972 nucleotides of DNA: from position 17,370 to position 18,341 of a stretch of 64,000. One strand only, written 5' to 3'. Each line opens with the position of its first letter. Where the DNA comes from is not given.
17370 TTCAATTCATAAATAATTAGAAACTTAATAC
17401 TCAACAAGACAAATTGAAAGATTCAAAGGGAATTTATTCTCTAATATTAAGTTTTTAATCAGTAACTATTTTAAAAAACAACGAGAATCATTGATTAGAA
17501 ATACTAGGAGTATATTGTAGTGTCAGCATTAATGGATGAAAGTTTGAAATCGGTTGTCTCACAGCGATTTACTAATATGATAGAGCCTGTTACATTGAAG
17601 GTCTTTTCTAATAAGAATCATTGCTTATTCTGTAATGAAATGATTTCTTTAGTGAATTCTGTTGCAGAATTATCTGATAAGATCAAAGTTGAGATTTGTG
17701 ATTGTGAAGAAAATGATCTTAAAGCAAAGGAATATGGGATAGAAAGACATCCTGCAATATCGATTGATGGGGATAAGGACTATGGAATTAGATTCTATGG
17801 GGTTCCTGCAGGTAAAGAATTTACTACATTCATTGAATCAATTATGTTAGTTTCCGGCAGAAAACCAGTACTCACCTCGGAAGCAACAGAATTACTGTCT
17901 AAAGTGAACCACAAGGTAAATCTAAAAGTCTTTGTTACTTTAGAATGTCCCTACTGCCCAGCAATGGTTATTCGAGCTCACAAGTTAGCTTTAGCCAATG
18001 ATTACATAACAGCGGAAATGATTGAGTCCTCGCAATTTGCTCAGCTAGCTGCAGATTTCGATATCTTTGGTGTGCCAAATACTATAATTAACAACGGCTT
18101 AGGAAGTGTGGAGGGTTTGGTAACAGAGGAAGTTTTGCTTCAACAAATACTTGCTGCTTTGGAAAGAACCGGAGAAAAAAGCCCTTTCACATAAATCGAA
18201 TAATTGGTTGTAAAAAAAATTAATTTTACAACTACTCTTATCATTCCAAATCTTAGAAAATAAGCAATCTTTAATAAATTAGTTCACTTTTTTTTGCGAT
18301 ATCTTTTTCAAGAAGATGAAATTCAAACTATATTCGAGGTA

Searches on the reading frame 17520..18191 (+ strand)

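Call 57: search_protein_families(library=ncbifam, proteins=[window:17520-18191:+], max_evalue=0.1)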
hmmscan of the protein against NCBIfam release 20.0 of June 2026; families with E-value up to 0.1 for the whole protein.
window:17520-18191:+ (224 aa): 9 families
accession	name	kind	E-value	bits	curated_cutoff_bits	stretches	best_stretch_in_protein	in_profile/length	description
TIGR02187.2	PDO_seleno_TRX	equivalog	3.5e-67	225.8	185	1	7-212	2-208/209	protein disulfide oxidoreductase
TIGR03143.1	AhpF_homolog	hypoth_equivalog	6.7e-34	117.4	687.65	1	3-192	347-537/555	putative alkyl hydroperoxide reductase F subunit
TIGR03140.1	AhpF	equivalog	2.1e-26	92.6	502.9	1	4-213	1-198/515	alkyl hydroperoxide reductase subunit F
TIGR00411.1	redox_disulf_1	equivalog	3.9e-18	65.3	92.75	2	24-106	1-79/82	MJ0307 family thioredoxin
NF047660.1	HUIPC_Trx_selen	equivalog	0.0013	18.8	105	1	24-64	2-43/91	HUIPC motif thioredoxin-like (seleno)protein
TIGR01126.1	pdi_dom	equivalog_domain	0.0019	18.5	107.2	1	35-106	26-102/105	protein disulfide-isomerase domain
TIGR01068.1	thioredoxin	equivalog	0.016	15.4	96.8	0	33-106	24-98/101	thioredoxin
NF045500.1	Omp28_seleno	equivalog_domain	0.02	14.3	200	1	122-182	30-91/377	Omp28-related selenoprotein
TIGR02180.1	GRX_euk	equivalog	0.061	13.5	87.25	0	137-174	3-40/84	glutaredoxin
